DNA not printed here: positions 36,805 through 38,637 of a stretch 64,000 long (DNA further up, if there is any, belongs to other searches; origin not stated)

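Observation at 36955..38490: Single-polypeptide fusion of a choline/ethanolamine-kinase-like domain to a CRP/FNR transcription factor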

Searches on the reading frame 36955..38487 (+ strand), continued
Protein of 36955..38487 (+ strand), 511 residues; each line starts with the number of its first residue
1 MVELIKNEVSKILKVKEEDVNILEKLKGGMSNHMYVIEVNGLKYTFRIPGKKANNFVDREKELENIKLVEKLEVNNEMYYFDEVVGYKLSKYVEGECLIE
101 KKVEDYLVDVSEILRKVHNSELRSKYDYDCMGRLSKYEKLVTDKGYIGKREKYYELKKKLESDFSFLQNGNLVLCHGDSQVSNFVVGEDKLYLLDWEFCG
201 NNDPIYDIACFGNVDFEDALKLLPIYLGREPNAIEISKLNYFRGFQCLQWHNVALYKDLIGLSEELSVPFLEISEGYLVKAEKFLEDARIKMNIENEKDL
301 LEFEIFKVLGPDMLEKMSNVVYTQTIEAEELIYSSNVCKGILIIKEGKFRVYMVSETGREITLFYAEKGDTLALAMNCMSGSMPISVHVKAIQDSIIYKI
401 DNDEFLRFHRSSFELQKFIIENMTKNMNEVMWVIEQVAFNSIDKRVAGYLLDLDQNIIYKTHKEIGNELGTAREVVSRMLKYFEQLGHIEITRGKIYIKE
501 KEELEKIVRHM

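Call 13: search_solved_structures(query=window:36955-38487:+, max_evalue=0.001, show_alignments=2)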
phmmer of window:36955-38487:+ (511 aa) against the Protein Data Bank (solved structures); distinct sequences matched with E-value up to 0.001: 13.
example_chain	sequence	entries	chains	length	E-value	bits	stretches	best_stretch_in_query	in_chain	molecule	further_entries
3dv8_A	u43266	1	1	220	1.4e-32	116.8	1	314-509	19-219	transcriptional regulator, Crp/Fnr family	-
4r77_B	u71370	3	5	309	2.8e-21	79.4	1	2-217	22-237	Choline kinase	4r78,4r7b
3dxq_A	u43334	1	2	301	4.4e-13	52.4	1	44-251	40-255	choline/ethanolamine kinase family protein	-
9day_A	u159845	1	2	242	3.5e-08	36.2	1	323-504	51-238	Transcriptional regulator, putative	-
2oz6_A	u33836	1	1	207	1.4e-07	34.3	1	329-495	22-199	Virulence Factor Regulator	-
7ff9_A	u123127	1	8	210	1.4e-07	34.3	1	329-495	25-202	cAMP-activated global transcriptional regulator Vfr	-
7few_A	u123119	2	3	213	1.5e-07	34.2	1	329-495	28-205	cAMP-activated global transcriptional regulator Vfr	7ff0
7few_B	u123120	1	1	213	1.8e-07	33.9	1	329-495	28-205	cAMP-activated global transcriptional regulator Vfr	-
7ff8_A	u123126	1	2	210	1.9e-07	33.9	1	329-495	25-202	cAMP-activated global transcriptional regulator Vfr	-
4ev0_A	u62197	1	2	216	6.1e-06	28.9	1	327-508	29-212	Transcription regulator, Crp family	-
1ft9_A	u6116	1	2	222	2.1e-05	27.1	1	339-489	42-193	CARBON MONOXIDE OXIDATION SYSTEM TRANSCRIPTION REGULATOR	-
3qop_A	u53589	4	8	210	0.00026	23.5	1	330-489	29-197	Catabolite gene activator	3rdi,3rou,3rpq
8yz7_A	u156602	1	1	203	0.00088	21.7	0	344-506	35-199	Transcriptional regulator, FNR/CRP family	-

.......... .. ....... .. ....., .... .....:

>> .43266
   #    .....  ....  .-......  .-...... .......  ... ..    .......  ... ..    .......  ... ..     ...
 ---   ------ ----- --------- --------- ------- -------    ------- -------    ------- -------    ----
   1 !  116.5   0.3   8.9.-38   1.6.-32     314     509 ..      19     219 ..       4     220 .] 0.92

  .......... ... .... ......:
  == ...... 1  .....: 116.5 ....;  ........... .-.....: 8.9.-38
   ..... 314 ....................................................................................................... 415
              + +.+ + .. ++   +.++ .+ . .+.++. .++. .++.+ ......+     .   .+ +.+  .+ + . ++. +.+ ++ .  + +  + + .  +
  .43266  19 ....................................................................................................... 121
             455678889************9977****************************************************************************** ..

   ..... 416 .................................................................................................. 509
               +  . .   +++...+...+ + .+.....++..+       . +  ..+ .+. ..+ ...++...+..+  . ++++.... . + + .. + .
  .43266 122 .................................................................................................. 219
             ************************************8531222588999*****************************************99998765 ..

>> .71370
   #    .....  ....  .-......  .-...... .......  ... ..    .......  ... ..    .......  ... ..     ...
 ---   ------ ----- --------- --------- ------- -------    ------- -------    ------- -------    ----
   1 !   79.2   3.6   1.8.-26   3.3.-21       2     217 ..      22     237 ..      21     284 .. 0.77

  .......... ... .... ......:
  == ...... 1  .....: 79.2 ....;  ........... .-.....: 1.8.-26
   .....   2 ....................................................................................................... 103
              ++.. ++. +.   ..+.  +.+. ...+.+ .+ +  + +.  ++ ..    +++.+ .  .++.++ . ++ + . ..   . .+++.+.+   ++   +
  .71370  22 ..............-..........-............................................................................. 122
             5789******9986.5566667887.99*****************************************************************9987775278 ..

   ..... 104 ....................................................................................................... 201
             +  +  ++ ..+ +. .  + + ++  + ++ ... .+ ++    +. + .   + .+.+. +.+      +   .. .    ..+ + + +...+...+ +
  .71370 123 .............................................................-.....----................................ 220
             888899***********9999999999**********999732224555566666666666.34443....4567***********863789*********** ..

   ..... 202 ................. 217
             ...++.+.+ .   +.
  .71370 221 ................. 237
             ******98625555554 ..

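Call 14: find_encoding_contigs(protein=P0006, flank=10000, max_places=2)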
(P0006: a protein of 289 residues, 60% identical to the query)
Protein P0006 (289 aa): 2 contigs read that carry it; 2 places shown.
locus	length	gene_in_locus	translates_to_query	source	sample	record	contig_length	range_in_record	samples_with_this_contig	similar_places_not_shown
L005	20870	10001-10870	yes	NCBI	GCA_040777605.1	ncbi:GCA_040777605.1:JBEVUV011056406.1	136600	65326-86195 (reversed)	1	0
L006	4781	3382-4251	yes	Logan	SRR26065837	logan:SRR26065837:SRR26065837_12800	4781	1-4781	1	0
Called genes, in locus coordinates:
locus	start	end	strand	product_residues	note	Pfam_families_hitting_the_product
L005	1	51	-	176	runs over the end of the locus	PF01872:RibD_C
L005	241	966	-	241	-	PF00881:Nitroreductase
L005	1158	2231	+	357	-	PF13685:Fe-ADH_2, PF01761:DHQ_synthase, PF24621:DHQS_C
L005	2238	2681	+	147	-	PF01252:Peptidase_A8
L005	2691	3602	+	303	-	PF01479:S4, PF00849:PseudoU_synth_2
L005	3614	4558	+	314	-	PF02729:OTCace_N, PF00185:OTCace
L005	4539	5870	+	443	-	-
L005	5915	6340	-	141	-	-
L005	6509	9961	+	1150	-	PF21445:ADDB_N, PF12705:PDDEXK_1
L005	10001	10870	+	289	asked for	PF01633:Choline_kinase, PF01636:APH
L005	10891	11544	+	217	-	PF00027:cNMP_binding (weak), PF13545:HTH_Crp_2, PF00325:Crp (weak)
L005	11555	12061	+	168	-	PF00692:dUTPase (faint)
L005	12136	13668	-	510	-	PF13541:ChlI, PF01078:Mg_chelatase, PF00158:Sigma54_activat (faint), PF00493:MCM (faint), PF07728:AAA_5, PF13335:Mg_chelatase_C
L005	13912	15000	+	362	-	PF02481:DNA_processg_A, PF18306:LDcluster4, PF17782:WHD_DprA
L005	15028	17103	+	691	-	PF01751:Toprim, PF01131:Topoisom_bac, PF01396:Zn_ribbon_Top1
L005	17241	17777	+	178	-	PF10502:Peptidase_S26, PF00717:Peptidase_S24 (weak)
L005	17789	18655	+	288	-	PF03193:RsgA_GTPase, PF01926:MMR_HSR1, PF02421:FeoB_N (weak)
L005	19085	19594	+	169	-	-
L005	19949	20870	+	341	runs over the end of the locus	PF02912:Phe_tRNA-synt_N, PF01409:tRNA-synt_2d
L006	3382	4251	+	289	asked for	PF01633:Choline_kinase, PF01636:APH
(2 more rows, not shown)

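Call 15: find_encoding_contigs(protein=P0009, flank=10000, max_places=2)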
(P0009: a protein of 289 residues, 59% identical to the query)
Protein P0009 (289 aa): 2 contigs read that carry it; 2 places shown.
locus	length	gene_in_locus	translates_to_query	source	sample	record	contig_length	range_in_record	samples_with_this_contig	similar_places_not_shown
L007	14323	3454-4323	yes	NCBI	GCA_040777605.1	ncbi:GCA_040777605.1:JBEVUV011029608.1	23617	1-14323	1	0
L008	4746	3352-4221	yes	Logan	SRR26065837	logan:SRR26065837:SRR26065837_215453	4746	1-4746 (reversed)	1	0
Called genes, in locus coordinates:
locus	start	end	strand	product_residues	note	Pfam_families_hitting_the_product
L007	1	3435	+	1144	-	?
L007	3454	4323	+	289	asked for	PF01633:Choline_kinase, PF01636:APH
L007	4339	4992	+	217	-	PF00027:cNMP_binding (weak), PF13545:HTH_Crp_2, PF00325:Crp (weak)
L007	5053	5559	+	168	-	PF00692:dUTPase (faint)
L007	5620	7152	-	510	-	PF13541:ChlI, PF00493:MCM (faint), PF01078:Mg_chelatase, PF00158:Sigma54_activat (weak), PF07728:AAA_5, PF13335:Mg_chelatase_C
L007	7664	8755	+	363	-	PF02481:DNA_processg_A, PF18306:LDcluster4, PF17782:WHD_DprA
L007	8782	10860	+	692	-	PF01751:Toprim, PF01131:Topoisom_bac, PF01396:Zn_ribbon_Top1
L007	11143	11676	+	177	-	PF10502:Peptidase_S26, PF00717:Peptidase_S24 (weak)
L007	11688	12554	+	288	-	PF03193:RsgA_GTPase, PF01926:MMR_HSR1, PF02421:FeoB_N (weak)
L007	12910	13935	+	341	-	PF02912:Phe_tRNA-synt_N, PF01409:tRNA-synt_2d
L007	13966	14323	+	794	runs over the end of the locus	PF01588:tRNA_bind, PF03483:B3_4, PF03484:B5, PF17759:tRNA_synthFbeta, PF03147:FDX-ACB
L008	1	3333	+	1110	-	?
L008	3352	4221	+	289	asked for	PF01633:Choline_kinase, PF01636:APH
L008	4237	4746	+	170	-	?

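Call 16: find_encoding_contigs(protein=P0005, flank=10000, max_places=2)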
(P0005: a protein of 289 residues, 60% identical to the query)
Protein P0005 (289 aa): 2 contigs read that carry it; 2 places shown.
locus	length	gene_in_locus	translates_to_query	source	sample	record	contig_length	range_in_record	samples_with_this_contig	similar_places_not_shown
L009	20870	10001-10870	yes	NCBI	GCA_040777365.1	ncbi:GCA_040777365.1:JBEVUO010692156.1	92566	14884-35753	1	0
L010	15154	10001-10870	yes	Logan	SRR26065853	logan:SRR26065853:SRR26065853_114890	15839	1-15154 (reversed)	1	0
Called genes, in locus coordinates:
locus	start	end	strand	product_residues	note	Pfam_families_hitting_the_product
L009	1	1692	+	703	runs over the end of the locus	PF01138:RNase_PH, PF03725:RNase_PH_C, PF03726:PNPase, PF01138:RNase_PH, PF00013:KH_1, PF00575:S1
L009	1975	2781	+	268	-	PF02675:AdoMet_dc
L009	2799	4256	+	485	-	PF01276:OKR_DC_1, PF00155:Aminotran_1_2, PF00266:Aminotran_5, PF01041:DegT_DnrJ_EryC1, PF03711:OKR_DC_1_C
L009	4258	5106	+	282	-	PF17284:Spermine_synt_N, PF05891:Methyltransf_PK (weak), PF01564:Spermine_synth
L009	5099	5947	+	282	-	PF00491:Arginase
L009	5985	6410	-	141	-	-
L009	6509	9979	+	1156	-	PF21445:ADDB_N, PF12705:PDDEXK_1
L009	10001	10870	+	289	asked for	PF01633:Choline_kinase, PF01636:APH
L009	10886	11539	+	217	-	PF00027:cNMP_binding (weak), PF13545:HTH_Crp_2, PF00325:Crp (weak)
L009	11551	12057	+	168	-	PF00692:dUTPase (weak)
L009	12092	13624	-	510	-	PF05362:Lon_C (weak), PF13541:ChlI, PF01078:Mg_chelatase, PF05496:RuvB_N (faint), PF00158:Sigma54_activat (weak), PF00493:MCM (faint), PF07728:AAA_5, PF13335:Mg_chelatase_C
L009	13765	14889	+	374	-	PF02481:DNA_processg_A, PF18306:LDcluster4, PF17782:WHD_DprA (weak)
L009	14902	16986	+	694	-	PF01751:Toprim, PF01131:Topoisom_bac, PF01396:Zn_ribbon_Top1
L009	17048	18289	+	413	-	PF03033:Glyco_transf_28, PF00201:UDPGT (faint), PF06722:EryCIII-like_C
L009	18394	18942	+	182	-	PF10502:Peptidase_S26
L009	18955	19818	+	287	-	PF03193:RsgA_GTPase, PF01926:MMR_HSR1, PF02421:FeoB_N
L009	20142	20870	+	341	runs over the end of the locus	PF02912:Phe_tRNA-synt_N, PF01409:tRNA-synt_2d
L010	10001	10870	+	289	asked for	PF01633:Choline_kinase, PF01636:APH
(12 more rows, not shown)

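Call 17: find_related_loci(query=P0001, collection=genome_contigs, flank=6000)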
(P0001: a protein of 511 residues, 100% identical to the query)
Query P0001 (511 aa) in genome_contigs; peptide patterns used: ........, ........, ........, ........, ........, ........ (x = any residue, [..] = any of these).
94 stretches matched a pattern; 4 encode a relative of the query (tblastn E <= 1e-3); 4 distinct loci.
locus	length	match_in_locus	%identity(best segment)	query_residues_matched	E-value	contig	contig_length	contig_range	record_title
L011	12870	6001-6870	62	1-289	6e-119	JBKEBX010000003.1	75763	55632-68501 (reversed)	MAG: Lachnospirales bacterium isolate VLC_061 c_000003578187, whole genome shotgun sequence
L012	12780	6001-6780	24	6-250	2e-23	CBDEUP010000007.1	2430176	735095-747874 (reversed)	MAG: Alphaproteobacteria bacterium isolate d5badbbc-828c-4e68-9d16-dc84226a5d6f genome assembly, contig: contig_7, whole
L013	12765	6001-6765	25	3-250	4e-23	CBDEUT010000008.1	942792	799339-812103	MAG: Alphaproteobacteria bacterium isolate fc402c75-b288-4e17-89ce-89b0a21d97e0 genome assembly, contig: contig_8, whole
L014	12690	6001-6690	26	28-250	1e-24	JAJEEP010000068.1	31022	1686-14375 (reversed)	MAG: Alphaproteobacteria bacterium isolate p16x34bins.43 k141_135315, whole genome shotgun sequence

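Call 18: list_cluster_members(proteins=[P0001, P0002, P0122, P0126])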
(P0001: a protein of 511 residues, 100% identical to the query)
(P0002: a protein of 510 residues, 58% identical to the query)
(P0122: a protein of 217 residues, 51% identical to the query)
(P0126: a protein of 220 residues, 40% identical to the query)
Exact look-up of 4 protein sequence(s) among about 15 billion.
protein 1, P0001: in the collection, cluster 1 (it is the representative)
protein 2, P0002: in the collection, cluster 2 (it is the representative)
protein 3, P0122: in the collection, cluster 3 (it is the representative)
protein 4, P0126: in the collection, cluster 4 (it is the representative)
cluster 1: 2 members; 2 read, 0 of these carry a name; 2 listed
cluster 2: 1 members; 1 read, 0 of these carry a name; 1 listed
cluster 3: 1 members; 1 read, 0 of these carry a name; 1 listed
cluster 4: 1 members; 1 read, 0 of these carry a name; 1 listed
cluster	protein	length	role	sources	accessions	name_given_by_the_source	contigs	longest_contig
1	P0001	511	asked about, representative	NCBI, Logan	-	-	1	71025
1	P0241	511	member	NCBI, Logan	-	-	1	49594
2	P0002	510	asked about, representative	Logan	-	-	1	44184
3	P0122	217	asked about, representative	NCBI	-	-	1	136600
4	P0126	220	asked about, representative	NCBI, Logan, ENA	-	-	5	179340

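Call 25: search_protein_families(library=pfam, proteins=[L005:11555-12058:+], max_evalue=0.0001)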
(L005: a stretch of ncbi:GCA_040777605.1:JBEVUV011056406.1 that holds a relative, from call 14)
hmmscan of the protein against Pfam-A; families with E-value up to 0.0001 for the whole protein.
L005:11555-12058:+ (168 aa): 1 family
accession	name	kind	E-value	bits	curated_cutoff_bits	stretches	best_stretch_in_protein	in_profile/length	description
PF00692.24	dUTPase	-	5.4e-06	26.6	22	1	17-104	8-92/129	dUTPase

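Call 28: find_encoding_contigs(protein=P0008, flank=6000, max_places=2)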
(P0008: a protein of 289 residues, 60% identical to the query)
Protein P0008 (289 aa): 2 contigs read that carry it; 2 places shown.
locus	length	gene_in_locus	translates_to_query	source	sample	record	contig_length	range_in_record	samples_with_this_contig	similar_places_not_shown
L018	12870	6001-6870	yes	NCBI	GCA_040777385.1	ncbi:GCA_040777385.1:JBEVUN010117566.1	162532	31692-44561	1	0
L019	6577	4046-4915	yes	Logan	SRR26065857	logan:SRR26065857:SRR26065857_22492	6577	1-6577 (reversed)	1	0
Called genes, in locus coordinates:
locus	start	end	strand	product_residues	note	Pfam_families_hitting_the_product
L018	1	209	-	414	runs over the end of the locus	PF00675:Peptidase_M16, PF05193:Peptidase_M16_C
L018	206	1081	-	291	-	PF01790:LGT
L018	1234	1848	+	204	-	PF01726:LexA_DNA_bind, PF00717:Peptidase_S24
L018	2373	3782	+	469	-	PF01547:SBP_bac_1, PF13416:SBP_bac_8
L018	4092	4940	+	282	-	PF00528:BPD_transp_1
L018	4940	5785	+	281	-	PF00528:BPD_transp_1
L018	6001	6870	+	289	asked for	PF01633:Choline_kinase, PF01636:APH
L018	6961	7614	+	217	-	PF02390:Methyltransf_4, PF13847:Methyltransf_31 (weak)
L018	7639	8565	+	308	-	PF01584:CheW, PF00072:Response_reg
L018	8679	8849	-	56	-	PF00037:Fer4 (weak), PF13237:Fer4_10 (weak), PF14697:Fer4_21, PF12838:Fer4_7, PF13187:Fer4_9, PF12797:Fer4_2 (weak), PF00037:Fer4, PF12837:Fer4_6 (weak), +3 more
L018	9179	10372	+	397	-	PF01128:IspD, PF02348:CTP_transf_3 (weak), PF12804:NTP_transf_3, PF00075:RNase_H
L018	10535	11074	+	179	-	PF02482:Ribosomal_S30AE, PF16321:Ribosom_S30AE_C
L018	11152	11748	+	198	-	PF01725:Ham1p_like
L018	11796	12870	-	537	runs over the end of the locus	PF00118:Cpn60_TCP1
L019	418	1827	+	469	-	PF01547:SBP_bac_1, PF13416:SBP_bac_8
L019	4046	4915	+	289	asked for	PF01633:Choline_kinase, PF01636:APH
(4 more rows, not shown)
